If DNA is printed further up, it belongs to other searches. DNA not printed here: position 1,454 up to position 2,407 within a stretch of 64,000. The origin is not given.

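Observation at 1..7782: Non-canonical type IV filament operon: three oversized prepilins followed by GspL-like, GspM-like and GspE-like genes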

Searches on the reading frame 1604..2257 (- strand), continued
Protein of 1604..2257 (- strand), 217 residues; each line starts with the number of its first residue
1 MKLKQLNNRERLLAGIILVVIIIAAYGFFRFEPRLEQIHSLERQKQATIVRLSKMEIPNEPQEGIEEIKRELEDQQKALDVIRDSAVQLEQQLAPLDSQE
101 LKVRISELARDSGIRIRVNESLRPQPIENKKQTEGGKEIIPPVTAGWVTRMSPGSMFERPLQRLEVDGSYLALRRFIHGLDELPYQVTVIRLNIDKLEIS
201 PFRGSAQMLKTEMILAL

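Call 73: find_homologous_proteins(query=A4, max_evalue=0.001)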
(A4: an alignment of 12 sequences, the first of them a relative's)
Query A4 (12 sequences) (74 aa, profile of the alignment): 2386 proteins with E <= 0.001 among 8000 candidates; the best 120 are listed.
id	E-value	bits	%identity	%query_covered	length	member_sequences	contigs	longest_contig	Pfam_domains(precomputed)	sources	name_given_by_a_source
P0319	3.1e-33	132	79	85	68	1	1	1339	-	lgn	-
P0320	4.6e-33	131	100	100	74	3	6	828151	-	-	-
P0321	4.7e-33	131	76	91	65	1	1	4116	-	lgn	-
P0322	5.3e-33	131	76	92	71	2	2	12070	-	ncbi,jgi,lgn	jgi:hypothetical protein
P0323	6.0e-33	131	76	85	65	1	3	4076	-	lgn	-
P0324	6.3e-33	131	76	85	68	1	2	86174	-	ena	-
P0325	6.3e-33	131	74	84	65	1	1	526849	-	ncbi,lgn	ncbi:MAG: hypothetical protein WEB02_02310 [Methylophaga sp.]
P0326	6.3e-33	131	73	85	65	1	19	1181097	-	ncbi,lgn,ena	-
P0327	6.8e-33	130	84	86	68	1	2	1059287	-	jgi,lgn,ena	-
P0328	7.0e-33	130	79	85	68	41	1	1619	-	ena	-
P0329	8.6e-33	130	75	85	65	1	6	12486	-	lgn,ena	-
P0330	8.9e-33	130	78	81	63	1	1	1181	-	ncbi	-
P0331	9.2e-33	130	76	85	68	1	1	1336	-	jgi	jgi:hypothetical protein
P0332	9.5e-33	130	64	89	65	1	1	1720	-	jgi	-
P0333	1.0e-32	130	62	89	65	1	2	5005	-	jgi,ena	-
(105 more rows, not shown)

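Call 78: search_solved_structures(query=A6, max_evalue=10, show_alignments=0)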
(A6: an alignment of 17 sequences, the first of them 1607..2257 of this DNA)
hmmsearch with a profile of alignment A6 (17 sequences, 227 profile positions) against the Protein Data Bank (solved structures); distinct sequences matched with E-value up to 10: 26.
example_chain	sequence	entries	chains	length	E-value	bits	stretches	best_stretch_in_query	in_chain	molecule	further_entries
2jvg_A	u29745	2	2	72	0.13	14.9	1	30-80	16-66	IgG-binding protein SBI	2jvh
6gaj_A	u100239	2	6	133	0.14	14.8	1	67-99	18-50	Outer capsid protein sigma-1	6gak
2wy7_Q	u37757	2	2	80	0.18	14.4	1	30-79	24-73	IGG-BINDING PROTEIN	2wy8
6rmu_C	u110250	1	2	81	0.22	14.2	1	30-79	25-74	Immunoglobulin-binding protein Sbi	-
5j0h_A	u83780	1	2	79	0.4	13.3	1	54-108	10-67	Design construct 2L6HC3_13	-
9rgy_A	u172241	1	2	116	0.46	13.1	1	35-90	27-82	sc-apCC3-CW-0NTT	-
6xxz_A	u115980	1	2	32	0.5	13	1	67-94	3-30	2-EK-4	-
6gao_A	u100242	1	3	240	0.6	12.7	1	52-99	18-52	Outer capsid protein sigma-1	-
11kp_A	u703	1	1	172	0.71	12.5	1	53-118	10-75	Protection of telomeres homolog 1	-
5vpa_B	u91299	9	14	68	0.83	12.3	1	36-95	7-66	Transcription factor jun-D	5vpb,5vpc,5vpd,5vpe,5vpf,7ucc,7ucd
6wb9_6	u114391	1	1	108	0.87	12.2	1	156-187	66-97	ER membrane protein complex subunit 6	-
5t01_A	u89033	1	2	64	0.88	12.2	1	35-94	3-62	Transcription factor AP-1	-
6yw5_00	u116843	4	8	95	0.98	12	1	46-91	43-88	mS47 | IF1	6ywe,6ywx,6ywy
2xg7_A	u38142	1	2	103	1.5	11.4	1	44-94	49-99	BONE MARROW STROMAL ANTIGEN 2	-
1t2k_C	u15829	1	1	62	1.5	11.4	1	36-94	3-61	Transcription factor AP-1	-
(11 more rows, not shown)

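Call 79: search_protein_families(library=pfam, alignment_id=A6, max_evalue=1)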
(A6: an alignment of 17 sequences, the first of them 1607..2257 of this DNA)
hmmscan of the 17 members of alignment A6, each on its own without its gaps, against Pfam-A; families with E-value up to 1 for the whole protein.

A. member 1, window:1607-2257:- (217 aa): 5 families
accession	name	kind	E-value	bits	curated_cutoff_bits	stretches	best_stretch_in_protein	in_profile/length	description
PF04612.17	T2SSM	-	0.0035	18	27.8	1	4-107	9-115/160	Type II secretion system (T2SS), protein M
PF04415.17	DUF515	-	0.0053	15.7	29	1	3-108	23-138/449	Protein of unknown function (DUF515)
PF00435.27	Spectrin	-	0.044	14.7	29.9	1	58-109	36-86/105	Spectrin repeat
PF04977.20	DivIC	-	0.07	13.4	28.9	1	64-110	18-62/80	Septum formation initiator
PF04350.18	PilO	-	0.11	13.1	22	0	155-212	83-135/145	Pilus assembly protein, PilO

B. families by the number of members that match (of 17 scanned): 46 families (the first 25 are shown)
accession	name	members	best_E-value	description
PF04612.17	T2SSM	10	4.3e-05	Type II secretion system (T2SS), protein M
PF04350.18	PilO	5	0.00074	Pilus assembly protein, PilO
PF08721.17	Tn7_Tnp_TnsA_C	3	0.0048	TnsA endonuclease C terminal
PF04977.20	DivIC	3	0.0097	Septum formation initiator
PF19487.4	DUF6023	2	0.00033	Family of unknown function (DUF6023)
PF04415.17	DUF515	2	0.0053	Protein of unknown function (DUF515)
PF10011.15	DUF2254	2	0.0082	Predicted membrane protein (DUF2254)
PF03961.19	FapA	2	0.034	Flagellar Assembly Protein A beta solenoid domain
PF00435.27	Spectrin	2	0.044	Spectrin repeat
PF14265.11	DUF4355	2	0.085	Capsid assembly scaffolding protein Gp46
PF01496.24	V_ATPase_I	2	0.11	V-type ATPase 116kDa subunit family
PF15188.11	CCDC-167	2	0.21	Coiled-coil domain-containing protein 167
PF08824.15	Serine_rich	1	0.0042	Serine rich protein interaction domain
PF14306.12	PUA_2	1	0.013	PUA-like domain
PF06295.17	ZapG-like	1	0.015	Z-ring associated protein G-like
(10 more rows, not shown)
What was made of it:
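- On Type II secretion system: T2SSM hits are sub-threshold, in 10 of 17 orthologues (call 79).
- The M-like protein gives sub-threshold T2SSM/PilO hits in 10 and 5 of 17 orthologues (call 79).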
